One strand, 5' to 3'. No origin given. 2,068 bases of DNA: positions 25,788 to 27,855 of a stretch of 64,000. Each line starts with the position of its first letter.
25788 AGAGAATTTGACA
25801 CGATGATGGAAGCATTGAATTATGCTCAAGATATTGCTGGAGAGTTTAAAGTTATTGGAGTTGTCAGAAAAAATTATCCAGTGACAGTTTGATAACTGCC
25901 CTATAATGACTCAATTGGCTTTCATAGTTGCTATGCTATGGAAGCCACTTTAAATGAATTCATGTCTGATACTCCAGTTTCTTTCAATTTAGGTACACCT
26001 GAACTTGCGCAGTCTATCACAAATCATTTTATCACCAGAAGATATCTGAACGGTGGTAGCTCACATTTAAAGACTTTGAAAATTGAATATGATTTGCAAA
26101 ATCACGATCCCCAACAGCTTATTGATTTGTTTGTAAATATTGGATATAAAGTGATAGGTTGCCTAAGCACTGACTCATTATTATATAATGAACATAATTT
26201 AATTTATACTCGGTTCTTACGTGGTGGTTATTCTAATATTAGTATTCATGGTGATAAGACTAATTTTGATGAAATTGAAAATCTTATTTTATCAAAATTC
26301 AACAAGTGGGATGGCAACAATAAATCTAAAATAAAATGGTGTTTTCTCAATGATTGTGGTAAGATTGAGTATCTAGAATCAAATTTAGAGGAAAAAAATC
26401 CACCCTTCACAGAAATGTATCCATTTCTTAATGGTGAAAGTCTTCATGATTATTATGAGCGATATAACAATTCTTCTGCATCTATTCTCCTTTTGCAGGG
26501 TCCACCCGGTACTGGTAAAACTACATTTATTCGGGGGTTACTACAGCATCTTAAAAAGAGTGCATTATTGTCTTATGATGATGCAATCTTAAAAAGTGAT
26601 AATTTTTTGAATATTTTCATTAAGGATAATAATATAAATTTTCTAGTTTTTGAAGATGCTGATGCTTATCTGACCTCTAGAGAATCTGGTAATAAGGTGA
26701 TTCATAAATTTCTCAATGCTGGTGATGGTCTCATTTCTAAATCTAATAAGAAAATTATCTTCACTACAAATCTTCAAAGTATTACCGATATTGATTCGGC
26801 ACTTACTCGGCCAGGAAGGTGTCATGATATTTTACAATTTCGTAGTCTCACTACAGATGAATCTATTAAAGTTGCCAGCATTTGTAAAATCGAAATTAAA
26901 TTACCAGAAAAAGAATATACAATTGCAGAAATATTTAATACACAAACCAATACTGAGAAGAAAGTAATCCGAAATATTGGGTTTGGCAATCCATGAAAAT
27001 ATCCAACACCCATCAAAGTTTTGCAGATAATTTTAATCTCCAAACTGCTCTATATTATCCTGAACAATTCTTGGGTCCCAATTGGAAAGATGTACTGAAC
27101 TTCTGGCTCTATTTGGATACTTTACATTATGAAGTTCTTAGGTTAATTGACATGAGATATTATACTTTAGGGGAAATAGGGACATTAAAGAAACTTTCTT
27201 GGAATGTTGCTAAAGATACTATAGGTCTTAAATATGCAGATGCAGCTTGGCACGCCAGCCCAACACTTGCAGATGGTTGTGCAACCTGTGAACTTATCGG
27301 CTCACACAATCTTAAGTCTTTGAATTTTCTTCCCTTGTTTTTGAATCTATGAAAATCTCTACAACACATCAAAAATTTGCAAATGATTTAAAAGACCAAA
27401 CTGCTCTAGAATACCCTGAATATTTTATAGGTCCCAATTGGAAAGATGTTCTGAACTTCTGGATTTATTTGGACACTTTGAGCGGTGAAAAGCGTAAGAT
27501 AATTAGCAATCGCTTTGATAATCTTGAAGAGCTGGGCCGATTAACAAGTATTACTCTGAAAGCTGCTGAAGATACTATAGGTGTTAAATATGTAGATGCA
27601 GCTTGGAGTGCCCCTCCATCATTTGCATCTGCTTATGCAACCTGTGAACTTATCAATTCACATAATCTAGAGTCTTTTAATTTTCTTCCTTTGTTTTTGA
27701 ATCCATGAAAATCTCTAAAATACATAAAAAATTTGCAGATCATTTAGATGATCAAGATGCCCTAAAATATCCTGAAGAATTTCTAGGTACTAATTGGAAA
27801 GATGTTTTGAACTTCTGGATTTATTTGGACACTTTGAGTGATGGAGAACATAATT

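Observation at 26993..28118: Family arrays sit at or just after the stop codons of unrelated genes (cassette-like insertion pattern)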

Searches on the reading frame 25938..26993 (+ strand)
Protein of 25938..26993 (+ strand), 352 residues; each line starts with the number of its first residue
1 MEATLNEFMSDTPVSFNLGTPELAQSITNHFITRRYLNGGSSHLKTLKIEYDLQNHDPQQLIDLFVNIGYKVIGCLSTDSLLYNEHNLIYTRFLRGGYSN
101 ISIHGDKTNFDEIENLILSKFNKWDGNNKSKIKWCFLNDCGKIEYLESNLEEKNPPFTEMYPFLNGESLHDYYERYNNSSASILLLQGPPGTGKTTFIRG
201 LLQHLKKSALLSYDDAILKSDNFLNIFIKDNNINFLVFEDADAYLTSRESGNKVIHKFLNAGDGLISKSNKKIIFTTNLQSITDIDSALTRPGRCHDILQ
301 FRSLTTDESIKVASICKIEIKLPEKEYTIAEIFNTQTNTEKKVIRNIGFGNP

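Call 15: find_related_loci(query=window:25938-26993:+, collection=viral_contigs, flank=6000)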
Query window:25938-26993:+ (352 aa) in viral_contigs; peptide patterns used: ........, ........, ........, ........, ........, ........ (x = any residue, [..] = any of these).
20 stretches matched a pattern, but none encodes a relative of the query by tblastn (E <= 1e-3).

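Call 57: find_homologous_proteins(query=window:25938-26993:+, max_evalue=1e-20)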
Query window:25938-26993:+ (352 aa): 3761 proteins with E <= 1e-20 among 7459 candidates; the best 120 are listed.
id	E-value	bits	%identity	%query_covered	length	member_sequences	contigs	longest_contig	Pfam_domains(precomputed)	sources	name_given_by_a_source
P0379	3.5e-234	794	100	100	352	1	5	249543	PF13086.13,PF00004.36,PF13191.13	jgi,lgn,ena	jgi:hypothetical protein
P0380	3.8e-193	659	86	100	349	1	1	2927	PF13086.13,PF00004.36,PF13191.13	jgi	jgi:hypothetical protein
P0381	1.2e-115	404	66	83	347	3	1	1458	PF13086.13,PF00004.36,PF13191.13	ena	-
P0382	1.1e-105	372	52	95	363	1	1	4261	PF13086.13,PF00004.36,PF20720.4,PF13191.13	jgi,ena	jgi:hypothetical protein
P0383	1.0e-104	368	65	72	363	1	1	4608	PF13086.13,PF00004.36,PF13191.13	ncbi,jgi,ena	jgi:hypothetical protein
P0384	4.4e-104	366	53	93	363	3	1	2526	PF13086.13,PF00004.36,PF20720.4,PF13191.13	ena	-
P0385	7.6e-104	366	66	71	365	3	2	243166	PF13086.13,PF00004.36,PF13191.13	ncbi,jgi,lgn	jgi:hypothetical protein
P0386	1.0e-103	365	65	71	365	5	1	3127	PF13086.13,PF00004.36,PF13191.13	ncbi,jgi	jgi:hypothetical protein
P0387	1.8e-102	361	59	83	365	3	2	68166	PF13086.13,PF00004.36,PF20720.4,PF13191.13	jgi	jgi:SpoVK/Ycf46/Vps4 family AAA+-type ATPase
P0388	1.4e-101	358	65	70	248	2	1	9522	PF13086.13,PF00004.36,PF13191.13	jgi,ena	jgi:SpoVK/Ycf46/Vps4 family AAA+-type ATPase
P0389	1.4e-98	348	63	71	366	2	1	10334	PF13086.13,PF00004.36,PF13191.13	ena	-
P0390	1.4e-96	342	56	55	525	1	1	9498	PF13086.13,PF13604.13,PF13245.13,PF13671.13,PF00004.36,PF13401.13,PF13238.13,PF05673.20,PF07728.21,PF03215.22,PF13191.13,PF13479.13,PF12775.14,PF02367.24,PF13521.13,PF20720.4,PF24389.2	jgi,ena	jgi:guanylate kinase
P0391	1.3e-94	335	61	71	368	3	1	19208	PF13086.13,PF00004.36,PF13191.13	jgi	jgi:SpoVK/Ycf46/Vps4 family AAA+-type ATPase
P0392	1.3e-92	329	62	70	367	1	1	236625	PF00004.36,PF13191.13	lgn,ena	-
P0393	1.3e-89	319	58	74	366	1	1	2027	PF13086.13,PF00004.36,PF13191.13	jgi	-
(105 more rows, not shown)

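Call 59: find_encoding_contigs(protein=P0385, flank=8000, max_places=2)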
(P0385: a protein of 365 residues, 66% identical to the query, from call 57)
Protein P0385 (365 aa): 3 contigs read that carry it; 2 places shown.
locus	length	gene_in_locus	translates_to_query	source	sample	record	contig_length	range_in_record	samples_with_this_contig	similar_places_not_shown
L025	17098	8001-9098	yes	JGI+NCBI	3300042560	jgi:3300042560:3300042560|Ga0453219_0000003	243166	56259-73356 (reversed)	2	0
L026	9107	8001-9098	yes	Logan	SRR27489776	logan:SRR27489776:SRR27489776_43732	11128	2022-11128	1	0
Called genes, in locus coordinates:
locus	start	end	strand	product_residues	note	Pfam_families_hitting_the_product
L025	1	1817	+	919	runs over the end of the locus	-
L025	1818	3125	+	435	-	-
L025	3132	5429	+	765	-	-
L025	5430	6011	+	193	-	-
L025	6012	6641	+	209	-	-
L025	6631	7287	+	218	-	-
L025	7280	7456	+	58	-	PF23966:DUF7294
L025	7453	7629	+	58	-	-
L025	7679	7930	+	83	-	-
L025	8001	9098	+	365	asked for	PF13086:AAA_11 (weak), PF13191:AAA_16 (weak), PF00004:AAA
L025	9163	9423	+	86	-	-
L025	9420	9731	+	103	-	-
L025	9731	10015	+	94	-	-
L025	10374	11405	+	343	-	PF01467:CTP_transf_like, PF00293:NUDIX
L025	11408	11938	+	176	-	PF08719:NADAR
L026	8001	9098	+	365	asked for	PF13086:AAA_11 (weak), PF13191:AAA_16 (weak), PF00004:AAA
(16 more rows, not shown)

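Call 60: find_encoding_contigs(protein=P0380, flank=5000, max_places=2)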
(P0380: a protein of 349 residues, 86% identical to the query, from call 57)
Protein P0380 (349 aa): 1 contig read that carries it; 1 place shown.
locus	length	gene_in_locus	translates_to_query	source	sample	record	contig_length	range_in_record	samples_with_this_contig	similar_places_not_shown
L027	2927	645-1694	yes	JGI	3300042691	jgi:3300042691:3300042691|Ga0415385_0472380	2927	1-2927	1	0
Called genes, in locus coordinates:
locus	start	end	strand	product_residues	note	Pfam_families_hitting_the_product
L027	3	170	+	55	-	?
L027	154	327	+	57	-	-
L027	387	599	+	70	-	-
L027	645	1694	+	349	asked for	PF13086:AAA_11 (weak), PF13191:AAA_16 (weak), PF00004:AAA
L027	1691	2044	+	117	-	-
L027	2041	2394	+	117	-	-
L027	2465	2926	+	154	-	?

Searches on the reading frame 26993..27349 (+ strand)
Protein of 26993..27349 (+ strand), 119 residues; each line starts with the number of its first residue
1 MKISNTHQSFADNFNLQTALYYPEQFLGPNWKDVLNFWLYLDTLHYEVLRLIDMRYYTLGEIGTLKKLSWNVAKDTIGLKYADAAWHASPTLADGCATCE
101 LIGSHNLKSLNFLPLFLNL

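Call 8: search_protein_families(library=pfam, proteins=[window:26993-27349:+], max_evalue=1)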
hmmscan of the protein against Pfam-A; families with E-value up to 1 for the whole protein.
window:26993-27349:+ (119 aa): 0 families

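Call 9: search_protein_families(library=phrogs, proteins=[window:26993-27349:+], max_evalue=1)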
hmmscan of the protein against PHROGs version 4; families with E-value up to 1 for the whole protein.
window:26993-27349:+ (119 aa): 0 families

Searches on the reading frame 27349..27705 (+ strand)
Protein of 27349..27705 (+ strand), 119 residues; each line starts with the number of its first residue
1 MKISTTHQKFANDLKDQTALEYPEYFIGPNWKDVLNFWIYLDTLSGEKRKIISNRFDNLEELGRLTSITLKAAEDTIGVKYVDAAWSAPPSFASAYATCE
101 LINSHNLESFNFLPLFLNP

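Call 8: search_protein_families(library=pfam, proteins=[window:27349-27705:+], max_evalue=1)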
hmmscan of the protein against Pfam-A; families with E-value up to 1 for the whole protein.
window:27349-27705:+ (119 aa): 0 families

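Call 9: search_protein_families(library=phrogs, proteins=[window:27349-27705:+], max_evalue=1)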
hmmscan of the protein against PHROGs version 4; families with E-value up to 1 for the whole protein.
window:27349-27705:+ (119 aa): 0 families

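Call 11: search_dna_similar(query=window:27349-27705:+, collection=phages, mode=protein, max_evalue=0.001, max_rows=30)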
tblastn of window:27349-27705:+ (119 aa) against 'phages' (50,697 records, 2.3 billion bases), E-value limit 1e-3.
No match.

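Call 17: find_encoding_contigs(protein=window:27349-27705:+, flank=10000, max_places=10)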
Protein window:27349-27705:+ (119 aa): 9 contigs read that carry it; 3 places shown.
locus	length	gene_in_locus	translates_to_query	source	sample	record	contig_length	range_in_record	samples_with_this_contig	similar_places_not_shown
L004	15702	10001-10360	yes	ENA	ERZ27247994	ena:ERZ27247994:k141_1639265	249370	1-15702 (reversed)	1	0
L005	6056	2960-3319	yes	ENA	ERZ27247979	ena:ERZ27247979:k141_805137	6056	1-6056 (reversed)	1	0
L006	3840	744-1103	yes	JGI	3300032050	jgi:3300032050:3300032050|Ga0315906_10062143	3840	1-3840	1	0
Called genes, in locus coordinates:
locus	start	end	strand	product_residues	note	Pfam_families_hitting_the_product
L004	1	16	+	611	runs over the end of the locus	-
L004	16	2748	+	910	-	PF07498:Rho_N (weak)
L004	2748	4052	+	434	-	-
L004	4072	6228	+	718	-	-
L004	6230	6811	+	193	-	-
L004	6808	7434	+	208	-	-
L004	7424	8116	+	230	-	-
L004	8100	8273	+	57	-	-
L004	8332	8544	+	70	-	-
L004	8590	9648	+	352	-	PF13086:AAA_11 (weak), PF13191:AAA_16 (weak), PF00004:AAA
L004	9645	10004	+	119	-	-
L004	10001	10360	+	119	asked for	-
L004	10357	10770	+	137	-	-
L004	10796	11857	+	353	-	PF01467:CTP_transf_like, PF00293:NUDIX, PF22327:Nudt16-like (faint)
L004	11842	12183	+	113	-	-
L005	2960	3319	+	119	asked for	-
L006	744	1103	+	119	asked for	-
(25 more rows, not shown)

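Call 38: predict_structure(alignment_id=A2)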
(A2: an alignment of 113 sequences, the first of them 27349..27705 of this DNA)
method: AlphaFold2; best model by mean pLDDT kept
length: 119 residues; sequences in the alignment: 113
mean_pLDDT: 95.8   pTM: 0.90
mean pLDDT of the five models: 95.8, 95.2, 95.1, 94.8, 94.1
residues with pLDDT >= 90: 111; 70-90: 7; 50-70: 1; < 50: 0
segments of 3 or more residues with pLDDT < 50: none
pLDDT, mean of each block of 10 residues (from residue 1): 95 97 97 98 96 95 95 97 98 98 93 88
secondary structure, 60 per line:
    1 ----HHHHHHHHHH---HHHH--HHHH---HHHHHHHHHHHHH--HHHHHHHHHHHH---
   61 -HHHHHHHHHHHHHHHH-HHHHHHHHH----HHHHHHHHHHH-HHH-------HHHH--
elements in order: H5-14 H18-21 H24-27 H31-43 H46-57 H62-77 H79-87 H92-102 H114-117

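Call 39: search_protein_representatives(alignment_id=A2)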
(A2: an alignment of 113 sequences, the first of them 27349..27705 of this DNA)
Query: 113 sequences, 152 profile positions. Proteins with E-value up to 0.001 (for the whole library): 447; up to 1e-10: 290; up to 1e-30: 57. The best 150 are listed.
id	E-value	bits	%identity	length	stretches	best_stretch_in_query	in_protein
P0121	7.0e-69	246.8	-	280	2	3-129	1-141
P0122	4.0e-53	195.6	-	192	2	3-127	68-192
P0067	3.5e-52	192.6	-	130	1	3-130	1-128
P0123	4.2e-52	192.3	-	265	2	5-108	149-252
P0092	9.7e-49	181.4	-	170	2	3-126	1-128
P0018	4.7e-48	179.2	-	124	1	3-126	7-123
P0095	1.6e-47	177.5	-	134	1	3-126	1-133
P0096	4.3e-47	176.1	-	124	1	3-126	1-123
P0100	8.8e-47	175.0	-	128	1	3-125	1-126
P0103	3.1e-46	173.2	-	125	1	3-126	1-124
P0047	6.5e-46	172.2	-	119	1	3-126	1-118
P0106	1.5e-45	171.0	-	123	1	3-126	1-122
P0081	5.2e-45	169.3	-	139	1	3-125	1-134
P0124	7.5e-45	168.8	-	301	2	3-107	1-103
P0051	2.4e-44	167.1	-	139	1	3-126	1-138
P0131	1.2e-41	158.4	-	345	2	3-107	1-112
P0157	2.4e-33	131.4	-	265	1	2-128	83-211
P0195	2.3e-25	105.5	-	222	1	4-108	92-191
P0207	8.7e-24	100.4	-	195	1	5-124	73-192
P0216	1.5e-22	96.4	-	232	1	5-108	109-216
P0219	3.6e-22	95.1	-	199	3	5-124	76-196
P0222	4.9e-22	94.7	-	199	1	6-124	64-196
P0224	8.3e-22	93.9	-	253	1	4-107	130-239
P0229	2.8e-21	92.2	-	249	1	4-124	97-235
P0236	1.0e-20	90.4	-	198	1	5-126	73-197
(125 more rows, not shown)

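Call 42: search_protein_families(library=pfam, proteins=[P0195, P0224, P0207, P0219, P0222, P0236, P0229, P0216, P0157, P0131], max_evalue=0.01)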
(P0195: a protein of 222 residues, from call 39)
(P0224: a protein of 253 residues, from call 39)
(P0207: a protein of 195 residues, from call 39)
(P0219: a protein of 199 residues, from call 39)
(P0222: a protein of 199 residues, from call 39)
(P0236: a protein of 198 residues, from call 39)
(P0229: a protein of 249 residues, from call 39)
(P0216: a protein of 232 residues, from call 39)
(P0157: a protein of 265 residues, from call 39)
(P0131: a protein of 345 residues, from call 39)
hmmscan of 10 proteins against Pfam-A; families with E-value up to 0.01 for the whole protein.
P0195 (222 aa): 0 families

P0224 (253 aa): 0 families

P0207 (195 aa): 0 families

P0219 (199 aa): 0 families

P0222 (199 aa): 0 families

P0236 (198 aa): 0 families

P0229 (249 aa): 0 families

P0216 (232 aa): 1 family
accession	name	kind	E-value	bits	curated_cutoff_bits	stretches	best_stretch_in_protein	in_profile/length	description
PF01402.27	RHH_1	-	2.2e-05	24.7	20.5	1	40-71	5-36/39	Ribbon-helix-helix protein, copG family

P0157 (265 aa): 0 families

P0131 (345 aa): 0 families

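Call 45: fold_search(model_id=the predicted structure, library=pdb)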
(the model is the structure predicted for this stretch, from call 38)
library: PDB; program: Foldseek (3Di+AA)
matches with E <= 10: 3; with E <= 0.001: 0
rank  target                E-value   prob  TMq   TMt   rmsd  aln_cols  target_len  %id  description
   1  7vg4_E                5.0e+00  0.04  0.19  0.16  12.4       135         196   10  10,5-methenyltetrahydrofolate cyclohydrolase from Methylobacterium extorquens AM1 strain (released 2022-07-06)
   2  8gyn                  7.2e+00  0.02  0.21  0.18  10.8       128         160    9  zebrafish TIPE1 strucutre in complex with PE (released 2023-04-19)
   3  5voo_D                8.8e+00  0.01  0.15  0.09   8.3        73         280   19  Methionine synthase folate-binding domain with methyltetrahydrofolate from Thermus thermophilus HB8 (released 2018-01-17)

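Call 50: fold_search(model_id=the predicted structure, library=viral)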
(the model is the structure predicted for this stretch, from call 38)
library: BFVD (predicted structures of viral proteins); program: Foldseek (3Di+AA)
matches with E <= 10: 5; with E <= 0.001: 0
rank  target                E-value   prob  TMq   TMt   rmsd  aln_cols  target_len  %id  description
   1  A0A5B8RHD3            7.0e+00  0.02  0.20  0.15  12.7       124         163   13  Uncharacterized protein [Iridovirus Liz-CrIV]
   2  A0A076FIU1            7.4e+00  0.08  0.29  0.05   9.0        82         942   10  VWFA domain-containing protein [Penaeus monodon nudivirus]
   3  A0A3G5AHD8            7.8e+00  0.01  0.19  0.18  12.2       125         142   10  Uncharacterized protein [Sylvanvirus sp.]
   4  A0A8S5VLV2            9.1e+00  0.02  0.19  0.08  10.1        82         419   17  (no name in the UniProt tables at hand)
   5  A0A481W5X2            9.5e+00  0.04  0.20  0.19  11.2        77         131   16  Uncharacterized protein [Pseudomonas phage Psa21]

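Call 69: find_related_loci(query=A2, collection=genome_contigs, flank=6000)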
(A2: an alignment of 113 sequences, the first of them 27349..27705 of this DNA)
Query A2 (119 aa) in genome_contigs; peptide patterns used: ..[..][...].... (x = any residue, [..] = any of these).
44 stretches matched a pattern, but none encodes a relative of the query by tblastn (E <= 1e-3).

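Call 71: search_protein_families(library=ncbifam, proteins=[window:27349-27705:+, P0207, P0121, P0236], max_evalue=0.1)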
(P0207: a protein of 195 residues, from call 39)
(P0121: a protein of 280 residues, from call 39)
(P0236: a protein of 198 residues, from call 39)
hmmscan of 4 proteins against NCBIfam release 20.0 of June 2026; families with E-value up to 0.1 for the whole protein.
window:27349-27705:+ (119 aa): 0 families

P0207 (195 aa): 1 family
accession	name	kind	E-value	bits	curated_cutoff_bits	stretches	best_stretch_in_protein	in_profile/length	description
NF041752.4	sbcc_Bac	equivalog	0.023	12.6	1420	1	111-152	685-726/1130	exonuclease subunit SbcC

P0121 (280 aa): 0 families

P0236 (198 aa): 0 families

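Call 72: search_protein_families(library=padloc, proteins=[window:27349-27705:+, P0207, P0121, P0236], max_evalue=0.1)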
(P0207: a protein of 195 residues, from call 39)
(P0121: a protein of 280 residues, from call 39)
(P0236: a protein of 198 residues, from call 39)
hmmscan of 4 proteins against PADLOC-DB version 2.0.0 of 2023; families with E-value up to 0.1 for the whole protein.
window:27349-27705:+ (119 aa): 0 families

P0207 (195 aa): 0 families

P0121 (280 aa): 0 families

P0236 (198 aa): 0 families

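Call 73: search_solved_structures(query=A2, max_evalue=1)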
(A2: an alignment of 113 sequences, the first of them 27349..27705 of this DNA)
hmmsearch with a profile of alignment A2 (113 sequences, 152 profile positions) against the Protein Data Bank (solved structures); distinct sequences matched with E-value up to 1: 1.
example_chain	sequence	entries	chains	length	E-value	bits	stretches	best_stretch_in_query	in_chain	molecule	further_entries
7qwx_B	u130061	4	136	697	0.31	14.1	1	33-75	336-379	Major capsid protein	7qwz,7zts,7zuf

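Call 78: search_dna_similar(query=P0121, collection=phages, mode=protein, max_evalue=0.01, max_rows=20)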
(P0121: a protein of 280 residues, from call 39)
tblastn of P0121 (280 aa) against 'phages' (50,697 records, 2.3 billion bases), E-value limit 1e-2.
No match.

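Call 79: search_dna_similar(query=P0207, collection=phages, mode=protein, max_evalue=0.01, max_rows=20)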
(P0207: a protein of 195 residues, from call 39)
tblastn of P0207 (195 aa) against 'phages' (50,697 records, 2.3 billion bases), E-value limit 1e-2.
No match.
